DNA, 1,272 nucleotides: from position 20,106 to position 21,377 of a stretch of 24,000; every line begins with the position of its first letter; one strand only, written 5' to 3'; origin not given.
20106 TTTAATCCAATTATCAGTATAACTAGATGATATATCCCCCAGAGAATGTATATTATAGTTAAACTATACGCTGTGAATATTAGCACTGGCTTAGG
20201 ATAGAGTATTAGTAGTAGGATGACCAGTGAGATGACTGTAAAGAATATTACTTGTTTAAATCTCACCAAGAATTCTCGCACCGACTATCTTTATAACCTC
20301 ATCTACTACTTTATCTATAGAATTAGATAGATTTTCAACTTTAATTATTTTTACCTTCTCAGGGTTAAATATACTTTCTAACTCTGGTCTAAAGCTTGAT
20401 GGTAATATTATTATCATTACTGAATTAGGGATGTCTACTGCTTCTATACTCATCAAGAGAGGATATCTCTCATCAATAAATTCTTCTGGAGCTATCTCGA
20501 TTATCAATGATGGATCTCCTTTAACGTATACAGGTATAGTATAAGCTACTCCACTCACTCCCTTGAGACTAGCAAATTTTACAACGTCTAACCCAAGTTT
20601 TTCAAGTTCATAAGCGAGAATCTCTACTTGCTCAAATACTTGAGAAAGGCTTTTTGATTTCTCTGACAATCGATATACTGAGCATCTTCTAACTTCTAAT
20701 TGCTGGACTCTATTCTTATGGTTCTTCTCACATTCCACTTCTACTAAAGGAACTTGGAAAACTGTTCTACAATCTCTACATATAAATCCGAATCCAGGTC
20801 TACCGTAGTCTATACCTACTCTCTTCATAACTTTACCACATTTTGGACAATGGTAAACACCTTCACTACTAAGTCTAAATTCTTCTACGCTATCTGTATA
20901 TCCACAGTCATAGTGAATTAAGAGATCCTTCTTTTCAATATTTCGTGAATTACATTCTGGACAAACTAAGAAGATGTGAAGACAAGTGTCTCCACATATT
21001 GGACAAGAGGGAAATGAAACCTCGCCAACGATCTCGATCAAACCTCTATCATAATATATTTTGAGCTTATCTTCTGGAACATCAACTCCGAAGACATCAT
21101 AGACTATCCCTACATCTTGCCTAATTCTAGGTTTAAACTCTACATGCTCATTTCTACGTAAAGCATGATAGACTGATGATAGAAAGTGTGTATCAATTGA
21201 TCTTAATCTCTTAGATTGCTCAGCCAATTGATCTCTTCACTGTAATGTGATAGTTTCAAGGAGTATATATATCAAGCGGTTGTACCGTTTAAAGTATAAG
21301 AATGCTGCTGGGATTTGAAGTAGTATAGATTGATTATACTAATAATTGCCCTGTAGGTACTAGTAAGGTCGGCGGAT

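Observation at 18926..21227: Translationally coupled double zinc-ribbon (TackOD1-like) protein and processive membrane GT2 synthase: candidate archaeal exopolysaccharide synthase with an uncharacterised cytoplasmic partner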

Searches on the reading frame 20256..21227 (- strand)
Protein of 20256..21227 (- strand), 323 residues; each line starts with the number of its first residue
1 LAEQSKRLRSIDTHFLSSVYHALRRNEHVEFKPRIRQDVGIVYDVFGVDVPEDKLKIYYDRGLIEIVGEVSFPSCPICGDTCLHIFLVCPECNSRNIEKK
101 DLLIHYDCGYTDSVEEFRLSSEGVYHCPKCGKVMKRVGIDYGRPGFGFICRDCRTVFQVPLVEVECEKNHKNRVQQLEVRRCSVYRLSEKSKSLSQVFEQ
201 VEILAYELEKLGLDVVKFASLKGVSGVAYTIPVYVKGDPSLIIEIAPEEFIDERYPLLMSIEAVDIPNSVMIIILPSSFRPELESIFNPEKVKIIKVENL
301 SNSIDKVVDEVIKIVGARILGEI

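Call 4: search_protein_families(library=pfam, proteins=[window:20256-21227:-], max_evalue=1)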
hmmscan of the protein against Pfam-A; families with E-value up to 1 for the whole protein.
window:20256-21227:- (323 aa): 10 families
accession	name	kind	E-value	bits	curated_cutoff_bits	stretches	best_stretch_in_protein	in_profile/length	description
PF18551.6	TackOD1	-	5.2e-27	95.1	32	1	55-187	56-188/188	Thaumarchaeal output domain 1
PF13248.11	Zn_ribbon_3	-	0.0055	16.6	27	1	122-134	14-26/26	zinc-ribbon domain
PF08271.17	Zn_Ribbon_TF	-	0.011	15.7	29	1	88-142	2-37/43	TFIIB zinc-binding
PF09723.15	Zn_ribbon_8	-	0.075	13.5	34.4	0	114-137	15-40/41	Zinc ribbon domain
PF25207.1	DUF7837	-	0.086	13.3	27.8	1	88-107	7-25/47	Domain of unknown function (DUF7837)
PF23451.1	Zn_ribbon_PaaD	-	0.099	12.7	27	0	89-99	17-27/53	PaaD zinc beta ribbon domain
PF24458.1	DUF7573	-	0.13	12.7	30.2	1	123-154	10-37/39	Domain of unknown function (DUF7573)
PF23729.2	Spectrin_Dys-1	-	0.14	12.6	27.6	1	168-211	35-77/90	Dystrophin-1-like, spectrin repeat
PF10601.15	zf-LITAF-like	-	0.37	11.4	23.8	0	74-95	44-65/70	LITAF-like zinc ribbon domain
PF07754.17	HVO_2753_ZBP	-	0.86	9.9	33.2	1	124-134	16-26/46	Small zinc finger protein HVO_2753-like, Zn-binding pocket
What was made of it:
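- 20256..21227 (-): Gene for the 323-aa TackOD1-family partner protein (TTG start, TAA stop at 20258-20256). Pfam PF18551, 95.1 bits against a cutoff of 32 (call 4).
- On Pfam TackOD1 (PF18551): 95.1 bits, E = 5.2e-27, aa 55-187 matching profile positions 56-188 of 188 (call 4).
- Checked: Pfam TackOD1, E = 5e-27, covering aa 55-187 (call 4).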

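Call 5: search_protein_families(library=ncbifam, proteins=[window:20256-21227:-], max_evalue=1)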
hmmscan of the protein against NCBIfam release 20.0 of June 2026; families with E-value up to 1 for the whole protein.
window:20256-21227:- (323 aa): 3 families
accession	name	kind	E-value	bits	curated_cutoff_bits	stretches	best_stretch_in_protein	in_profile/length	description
NF038384.1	zinc_YnfU_fam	subfamily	0.14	11.7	36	1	111-159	4-50/52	YnfU family zinc-binding protein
NF047723.1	TransFacS4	equivalog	0.17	12.4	120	1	88-116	3-31/90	transcription factor S4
NF033558.1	transpos_IS1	equivalog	0.27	11.1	100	1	127-186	1-60/199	IS1 family transposase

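Call 10: find_homologous_proteins(query=window:20256-21227:-)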
Query window:20256-21227:- (323 aa): 36 proteins with E <= 0.001 among 1565 candidates.
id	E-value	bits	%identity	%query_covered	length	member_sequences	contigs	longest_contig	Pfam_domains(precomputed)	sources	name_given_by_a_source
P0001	8.8e-212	720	100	100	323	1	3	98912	PF18551.7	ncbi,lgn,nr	ncbi:MAG: hypothetical protein NZ929_02240 [Aigarchaeota archaeon]|nr:hypothetical protein [Aigarcha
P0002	7.9e-164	562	74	99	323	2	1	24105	PF18551.7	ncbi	ncbi:MAG: hypothetical protein ABDH32_06310 [Candidatus Caldarchaeales archaeon]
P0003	1.1e-156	539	71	100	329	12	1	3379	PF18551.7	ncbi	-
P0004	1.8e-148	512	66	100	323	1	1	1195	PF18551.7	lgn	-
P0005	1.4e-144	499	64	97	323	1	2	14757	PF18551.7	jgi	jgi:hypothetical protein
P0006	2.7e-143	495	64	98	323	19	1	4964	PF18551.7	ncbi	ncbi:MAG: hypothetical protein QW330_01360 [Nitrososphaerota archaeon]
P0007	3.4e-141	488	63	97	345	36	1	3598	PF18551.7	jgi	jgi:hypothetical protein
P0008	3.9e-141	488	63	98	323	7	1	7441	PF18551.7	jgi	jgi:rubrerythrin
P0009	8.5e-141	487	62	98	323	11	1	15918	PF18551.7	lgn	-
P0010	7.9e-120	418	56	97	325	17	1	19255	PF18551.7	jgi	-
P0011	5.2e-117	408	55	97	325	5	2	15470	PF18551.7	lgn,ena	-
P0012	4.4e-115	402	54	94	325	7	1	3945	PF18551.7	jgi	-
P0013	6.2e-113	395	54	96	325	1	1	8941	PF18551.7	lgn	-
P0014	6.0e-111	388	49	99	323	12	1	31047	PF18551.7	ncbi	-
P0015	1.7e-109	384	54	95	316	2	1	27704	PF18551.7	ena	-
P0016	2.0e-107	377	47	98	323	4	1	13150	PF18551.7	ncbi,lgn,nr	ncbi:MAG: hypothetical protein NZ918_04670 [Aigarchaeota archaeon]|nr:hypothetical protein [Aigarcha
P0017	2.4e-107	377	48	98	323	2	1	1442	PF18551.7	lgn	-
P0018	1.0e-106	375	49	96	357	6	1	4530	PF18551.7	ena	-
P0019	4.1e-80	287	54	67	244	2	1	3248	PF12172.15,PF18551.7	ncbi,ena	-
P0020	1.1e-61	227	44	66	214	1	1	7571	PF18551.7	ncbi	-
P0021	3.4e-53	199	35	90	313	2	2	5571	PF18551.7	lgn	-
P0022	4.6e-51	192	36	89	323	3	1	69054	PF18551.7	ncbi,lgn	ncbi:MAG: hypothetical protein QXY54_03645 [Nitrososphaerota archaeon]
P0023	1.2e-47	181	34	89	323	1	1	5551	PF18551.7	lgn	-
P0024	3.0e-47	179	35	88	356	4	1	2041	PF18551.7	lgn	-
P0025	3.8e-47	179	33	90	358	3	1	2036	PF18551.7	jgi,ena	-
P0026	1.4e-46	177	36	85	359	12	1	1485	PF18551.7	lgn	-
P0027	8.3e-46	174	33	85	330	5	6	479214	PF18551.7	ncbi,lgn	ncbi:MAG: hypothetical protein QXQ48_06395 [Nitrososphaerota archaeon]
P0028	8.3e-46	174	35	85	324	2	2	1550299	PF18551.7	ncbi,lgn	-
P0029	1.0e-45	174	32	93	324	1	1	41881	PF18551.7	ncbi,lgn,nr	ncbi:hypothetical protein HRbin02_01573 [Candidatus Calditenuaceae archaeon HR02]|nr:hypothetical pr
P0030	7.2e-45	171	31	93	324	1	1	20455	PF18551.7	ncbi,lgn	ncbi:MAG: hypothetical protein QXM16_06780 [Nitrososphaerota archaeon]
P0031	2.6e-44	170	33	89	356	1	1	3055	PF18551.7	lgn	-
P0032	5.8e-44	168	30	89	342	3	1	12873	PF18551.7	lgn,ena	-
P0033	1.7e-43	167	33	87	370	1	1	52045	PF18551.7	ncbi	-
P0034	2.7e-43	166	29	92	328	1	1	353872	PF18551.7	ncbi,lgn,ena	-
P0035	4.8e-42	162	29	89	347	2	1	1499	PF18551.7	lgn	-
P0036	4.3e-34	136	30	76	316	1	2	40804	PF18551.7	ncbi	-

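Call 12: find_encoding_contigs(protein=P0028, flank=6000, max_places=2)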
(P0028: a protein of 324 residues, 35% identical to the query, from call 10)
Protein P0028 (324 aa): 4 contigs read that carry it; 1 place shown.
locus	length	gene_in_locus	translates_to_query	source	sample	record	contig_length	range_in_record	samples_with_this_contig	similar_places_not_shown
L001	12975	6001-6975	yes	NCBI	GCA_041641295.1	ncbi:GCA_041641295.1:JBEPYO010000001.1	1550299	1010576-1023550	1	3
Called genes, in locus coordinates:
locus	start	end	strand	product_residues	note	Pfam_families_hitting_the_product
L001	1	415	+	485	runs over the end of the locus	PF00662:Proton_antipo_N, PF00361:Proton_antipo_M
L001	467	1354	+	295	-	PF01063:Aminotran_4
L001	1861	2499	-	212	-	PF00950:ABC-3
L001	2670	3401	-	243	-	PF02463:SMC_N (faint), PF00005:ABC_tran, PF13304:AAA_21 (weak)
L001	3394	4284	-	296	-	PF01297:ZnuA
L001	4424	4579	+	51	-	PF04758:Ribosomal_S30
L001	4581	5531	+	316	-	PF00106:adh_short (faint), PF01073:3Beta_HSD, PF01370:Epimerase, PF02719:Polysacc_synt_2, PF04321:RmlD_sub_bind, PF07993:NAD_binding_4, PF13460:NAD_binding_10, PF16363:GDP_Man_Dehyd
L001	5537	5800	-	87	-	-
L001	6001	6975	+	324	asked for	PF18551:TackOD1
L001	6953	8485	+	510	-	PF00535:Glycos_transf_2, PF13641:Glyco_tranf_2_3, PF13632:Glyco_trans_2_3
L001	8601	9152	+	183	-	PF06197:DUF998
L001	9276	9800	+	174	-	-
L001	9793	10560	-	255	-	-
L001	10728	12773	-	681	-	PF04945:YHS, PF00122:E1-E2_ATPase, PF00702:Hydrolase, PF12710:HAD (weak)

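Call 13: find_encoding_contigs(protein=P0014, flank=6000, max_places=2)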
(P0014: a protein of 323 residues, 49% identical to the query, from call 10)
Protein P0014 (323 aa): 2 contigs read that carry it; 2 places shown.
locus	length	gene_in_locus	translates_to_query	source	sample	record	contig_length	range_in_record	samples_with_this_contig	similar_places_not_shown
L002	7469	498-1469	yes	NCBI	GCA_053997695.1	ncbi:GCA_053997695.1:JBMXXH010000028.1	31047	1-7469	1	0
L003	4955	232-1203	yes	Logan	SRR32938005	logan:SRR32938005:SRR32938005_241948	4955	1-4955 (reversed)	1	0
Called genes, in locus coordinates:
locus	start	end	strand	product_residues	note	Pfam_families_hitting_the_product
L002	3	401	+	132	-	?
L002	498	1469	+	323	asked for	PF18551:TackOD1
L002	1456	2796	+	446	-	PF00535:Glycos_transf_2, PF13641:Glyco_tranf_2_3, PF13632:Glyco_trans_2_3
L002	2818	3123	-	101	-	PF08666:SAF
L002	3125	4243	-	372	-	PF04295:GD_AH_second, PF20629:GD_AH_C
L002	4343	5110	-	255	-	PF01925:TauE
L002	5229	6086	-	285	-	PF01261:AP_endonuc_2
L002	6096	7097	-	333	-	PF01408:GFO_IDH_MocA, PF02894:GFO_IDH_MocA_C (weak), PF22725:GFO_IDH_MocA_C3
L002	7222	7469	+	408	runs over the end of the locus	PF00162:PGK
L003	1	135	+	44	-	?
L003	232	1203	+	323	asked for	PF18551:TackOD1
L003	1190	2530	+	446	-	PF00535:Glycos_transf_2, PF13641:Glyco_tranf_2_3, PF13632:Glyco_trans_2_3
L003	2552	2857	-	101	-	PF08666:SAF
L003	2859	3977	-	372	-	PF04295:GD_AH_second, PF20629:GD_AH_C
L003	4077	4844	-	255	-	PF01925:TauE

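Call 15: find_related_loci(query=A1, collection=genome_contigs, flank=5000)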
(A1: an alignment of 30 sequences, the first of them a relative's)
Query A1 (323 aa) in genome_contigs; peptide patterns used: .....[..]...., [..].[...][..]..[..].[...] (x = any residue, [..] = any of these).
45 stretches matched a pattern; 37 encode a relative of the query (tblastn E <= 1e-3); 37 distinct loci.
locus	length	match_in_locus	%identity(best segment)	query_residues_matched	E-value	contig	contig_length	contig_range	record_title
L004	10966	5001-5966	72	1-322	6e-163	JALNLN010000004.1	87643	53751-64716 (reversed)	MAG: Candidatus Geocrenenecus dongiae isolate ZZQ.bins.17.201803 NODE_179_length_87643_cov_23.765026, whole genome shotg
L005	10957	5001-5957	73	1-319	2e-167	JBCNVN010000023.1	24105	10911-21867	MAG: Candidatus Caldarchaeales archaeon isolate DT_Bin_20 contig23, whole genome shotgun sequence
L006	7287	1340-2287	62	1-316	1e-144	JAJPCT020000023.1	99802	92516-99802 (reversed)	MAG: Candidatus Wolframiiraptor gerlachensis isolate A8 NODE_70_length_99802_cov_3_748563, whole genome shotgun sequence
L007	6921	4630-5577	63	1-316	1e-144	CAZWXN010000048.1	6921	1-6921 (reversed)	MAG TPA_asm: uncultured Nitrososphaeria archaeon isolate SRP104967_co1_10 genome assembly, contig: NODE_3670_length_6921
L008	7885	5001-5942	63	4-317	2e-144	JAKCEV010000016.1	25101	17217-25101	MAG: Candidatus Wolframiiraptor allenii isolate LGB-01.bin.22 NODE_316_length_25101_cov_23.842330, whole genome shotgun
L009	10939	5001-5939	63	5-317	7e-144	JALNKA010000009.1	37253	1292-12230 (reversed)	MAG: Candidatus Wolframiiraptor sinensis isolate GMQP.bins.13.201907 NODE_217_length_37253_cov_24.317136, whole genome s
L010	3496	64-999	56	3-314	2e-124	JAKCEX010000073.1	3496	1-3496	MAG: Candidatus Geocrenenecus arthurdayi isolate LGB-05.bin.6 NODE_8748_length_3496_cov_97.497820, whole genome shotgun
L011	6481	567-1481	54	10-314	9e-117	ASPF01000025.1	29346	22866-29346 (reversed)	Candidatus Geocrenenecus sp. JGI 0000106-J15 J0000106J15DRAFT_contig_25_0.25_C, whole genome shotgun sequence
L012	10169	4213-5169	49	1-319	6e-116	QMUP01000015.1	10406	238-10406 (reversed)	MAG: Candidatus Wolframiiraptor sp. isolate B99-G9 B99_Guay9_scaffold_07746, whole genome shotgun sequence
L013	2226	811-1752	55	3-316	4e-121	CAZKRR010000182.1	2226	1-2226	MAG TPA_asm: uncultured Nitrososphaeria archaeon isolate SRP104967_co1_24 genome assembly, contig: NODE_14749_length_222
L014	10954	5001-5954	47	1-318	3e-111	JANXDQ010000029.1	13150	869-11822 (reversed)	MAG: Aigarchaeota archaeon isolate SKYB129 NODE_29_length_13150_cov_19.770366, whole genome shotgun sequence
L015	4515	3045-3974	50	6-314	4e-110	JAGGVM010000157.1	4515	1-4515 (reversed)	MAG: Thaumarchaeota archaeon isolate AUK100 PB_MBMC_054_c_000000000146, whole genome shotgun sequence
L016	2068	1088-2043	52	1-319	5e-94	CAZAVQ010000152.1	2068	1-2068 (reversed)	MAG TPA_asm: uncultured Nitrososphaeria archaeon isolate binchicken_co6_180 genome assembly, contig: NODE_81066_length_2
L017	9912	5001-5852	38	30-315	3e-68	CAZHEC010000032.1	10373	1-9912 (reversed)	MAG TPA_asm: uncultured Nitrososphaeria archaeon isolate SRP163575_co2_204 genome assembly, contig: NODE_8347_length_103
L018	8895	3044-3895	37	30-315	5e-64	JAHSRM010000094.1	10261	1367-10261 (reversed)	MAG: Candidatus Benthortus lauensis isolate T2-175 k151_590741, whole genome shotgun sequence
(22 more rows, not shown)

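Call 19: search_solved_structures(query=A1, max_evalue=10)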
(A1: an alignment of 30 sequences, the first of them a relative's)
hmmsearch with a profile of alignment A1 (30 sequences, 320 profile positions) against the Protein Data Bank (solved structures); distinct sequences matched with E-value up to 10: 18.
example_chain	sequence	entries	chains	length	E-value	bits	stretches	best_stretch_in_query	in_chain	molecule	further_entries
4ap4_A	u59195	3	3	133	0.033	16.3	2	87-135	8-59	E3 UBIQUITIN LIGASE RNF4 | E3 UBIQUITIN-PROTEIN LIGASE RNF4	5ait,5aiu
2ea6_A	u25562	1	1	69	0.041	15.9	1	86-135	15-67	RING finger protein 4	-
3ng2_A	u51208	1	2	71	0.056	15.5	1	86-135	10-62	RING finger protein 4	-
4ppe_A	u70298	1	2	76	0.062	15.4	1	86-135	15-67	E3 ubiquitin-protein ligase RNF4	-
6htj_A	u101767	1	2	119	0.07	15.2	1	68-98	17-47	Nucleic-acid-binding protein containing a Zn-ribbon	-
2xeu_A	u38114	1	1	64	0.12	14.4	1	86-135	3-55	RING FINGER PROTEIN 4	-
5lqm_A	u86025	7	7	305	0.28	13.2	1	254-309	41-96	Quinolinate synthase A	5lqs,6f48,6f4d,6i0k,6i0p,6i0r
6g74_A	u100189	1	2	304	0.28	13.2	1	254-309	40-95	Quinolinate synthase A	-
4p3x_A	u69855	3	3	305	0.29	13.1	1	254-309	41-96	Quinolinate synthase A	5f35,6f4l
5f33_A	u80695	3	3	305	0.29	13.1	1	254-309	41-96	Quinolinate synthase A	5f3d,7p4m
7p4q_A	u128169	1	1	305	0.29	13.1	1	254-309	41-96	Quinolinate synthase A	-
7p4p_A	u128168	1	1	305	0.39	12.7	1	254-300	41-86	Quinolinate synthase A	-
1wev_A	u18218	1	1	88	1.6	10.7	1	74-137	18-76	RIKEN cDNA 1110020M19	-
2cot_A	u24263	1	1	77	1.8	10.5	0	114-134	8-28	Zinc finger protein 435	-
9fhl_C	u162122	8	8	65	1.9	10.4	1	64-103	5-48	Small zinc finger protein HVO-2753-like zinc-binding pocket domain-containing protein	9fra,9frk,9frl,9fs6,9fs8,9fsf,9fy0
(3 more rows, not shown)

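Call 25: predict_structure(alignment_id=A1)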
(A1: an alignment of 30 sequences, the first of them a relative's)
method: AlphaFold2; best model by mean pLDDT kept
length: 323 residues; sequences in the alignment: 30
mean_pLDDT: 83.8   pTM: 0.63
mean pLDDT of the five models: 83.8, 81.8, 80.7, 79.2, 79.1
residues with pLDDT >= 90: 116; 70-90: 169; 50-70: 27; < 50: 11
segments of 3 or more residues with pLDDT < 50: 1-8, 321-323
pLDDT, mean of each block of 10 residues (from residue 1): 43 73 83 89 87 87 92 94 93 94 88 84 81 71 83 93 93 93 92 79 93 89 79 89 81 76 83 85 74 86 88 74 43
secondary structure, 60 per line:
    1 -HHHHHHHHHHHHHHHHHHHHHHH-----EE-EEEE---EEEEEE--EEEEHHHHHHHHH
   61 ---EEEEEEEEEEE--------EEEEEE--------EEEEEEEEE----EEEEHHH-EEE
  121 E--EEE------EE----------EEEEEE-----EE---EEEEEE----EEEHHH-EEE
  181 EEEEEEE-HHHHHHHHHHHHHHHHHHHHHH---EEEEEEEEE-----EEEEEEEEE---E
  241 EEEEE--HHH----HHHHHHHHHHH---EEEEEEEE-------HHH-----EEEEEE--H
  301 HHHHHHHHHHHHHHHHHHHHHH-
elements in order: H2-24 E33-36 E40-45 E48-51 H52-60 E64-74 E83-88 E97-105 E110-113 E118-121 E124-126 E145-150 E161-166 E171-173 E178-187 H189-210 E214-222 E228-236 E240-245 H255-265 E269-276 E292-297 H300-322
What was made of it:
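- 21042..21227 (-): N-terminal region of the partner (aa 1-62): long helix 2-24, three short strands, helix 52-60. AF2 secondary structure (call 25).
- On Mrr_cat / PD-(D/E)xK restriction-endonuclease fold (PF04471): The topology fits (call 25).
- On Winged-helix transcription factors: The model has helix 2-24, three strands and helix 52-60, with no tri-helical bundle (call 25).
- Checked: The Pfam match starts at profile position 56, and the model shows one long helix, three short strands and one helix (calls 4, 25).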

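Call 29: fold_search(model_id=the predicted structure, library=pdb)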
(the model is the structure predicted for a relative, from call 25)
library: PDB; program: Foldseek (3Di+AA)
matches with E <= 10: 575; with E <= 0.001: 1
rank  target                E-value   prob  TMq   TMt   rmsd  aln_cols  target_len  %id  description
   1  6p4o_F                3.9e-04  0.98  0.23  0.17  10.1       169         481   13  Complex of XPB helicase with Bax1 endonuclease from Sulfurisphaera tokodaii at 3.15 Angstroms resolution (released 2020-06-03)
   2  1y88                  1.7e-03  1.00  0.23  0.38   3.9       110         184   17  Crystal Structure of Protein of Unknown Function AF1548 (released 2004-12-21)
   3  2vld_B                2.2e-03  0.66  0.21  0.27  15.1       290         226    9  crystal structure of a repair endonuclease from Pyrococcus abyssi (released 2009-05-19)
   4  8gy8_A                2.5e-03  0.93  0.22  0.19  11.3       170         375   16  The structure of Bax1 from Pyrococcus furiosus (released 2023-09-27)
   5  2vld_A                3.0e-03  0.60  0.20  0.26  16.7       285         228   10  crystal structure of a repair endonuclease from Pyrococcus abyssi (released 2009-05-19)
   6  9nl2_A                8.8e-03  0.99  0.18  0.06   5.0        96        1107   11  Structure of R2 retrotransposon protein from Platysternon megacephalum initiating target-primed reverse transcription (released 2025-06-18)
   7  6p4o_D                8.8e-03  0.72  0.21  0.16  11.2       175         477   14  Complex of XPB helicase with Bax1 endonuclease from Sulfurisphaera tokodaii at 3.15 Angstroms resolution (released 2020-06-03)
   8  6p4f_B                1.5e-02  0.94  0.26  0.23   9.5       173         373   13  Crystal structure of the XPB-Bax1-forked DNA ternary complex (released 2020-06-17)
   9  2inb                  1.7e-02  0.95  0.22  0.47   5.6       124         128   19  Crystal structure of an XisH family protein (ZP_00107633.1) from Nostoc punctiforme PCC 73102 at 1.60 A resolution (released 2006-10-24)
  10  9dou_A                1.9e-02  0.98  0.18  0.07   4.9        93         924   12  Taeniopygia guttata R2 retrotransposon (R2Tg) initiating target-primed reverse transcription (released 2025-05-21)
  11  8ibz_C                2.2e-02  0.94  0.15  0.07   7.1        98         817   12  Structure of R2 with 5'ORF and 3'UTR (released 2023-09-20)
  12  7bdv_A                2.4e-02  0.99  0.30  0.27   5.6       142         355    8  Structure of Can2 from Sulfobacillus thermosulfidooxidans in complex with cyclic tetra-adenylate (cA4) (released 2021-03-03)
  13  9nl3_A                2.7e-02  0.93  0.20  0.07   9.8       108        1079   13  Structure of R2 retrotransposon protein from Taeniopygia guttata initiating target-primed reverse transcription (released 2025-06-18)
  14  6ut7_G                3.5e-02  0.94  0.26  0.21   6.4       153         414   12  Fitted model for the tetradecameric assembly of Thermococcus gammatolerans McrB AAA+ hexamers with bound McrC (released 2020-10-21)
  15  8gh6_A                3.5e-02  0.92  0.16  0.06   7.2        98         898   11  Bombyx mori R2 retrotransposon initiating target-primed reverse transcription (released 2023-04-05)
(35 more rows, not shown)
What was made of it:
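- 20259..20666 (-): C-terminal alpha/beta domain (aa 188-323): Mrr_cat-like PD-(D/E)xK fold, apparently non-catalytic (Pro233 where paralogues have the beta2 Asp). Foldseek hits to Bax1, AF1548, NucS, R2 RLE, Can2 and Hjc (call 29).
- On Mrr_cat / PD-(D/E)xK restriction-endonuclease fold (PF04471): Foldseek hits to PD-(D/E)xK nucleases have a best E of 4e-4 and low TM-scores (call 29).
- Structural similarity of the C-terminal domain to restriction-type nucleases (call 29).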
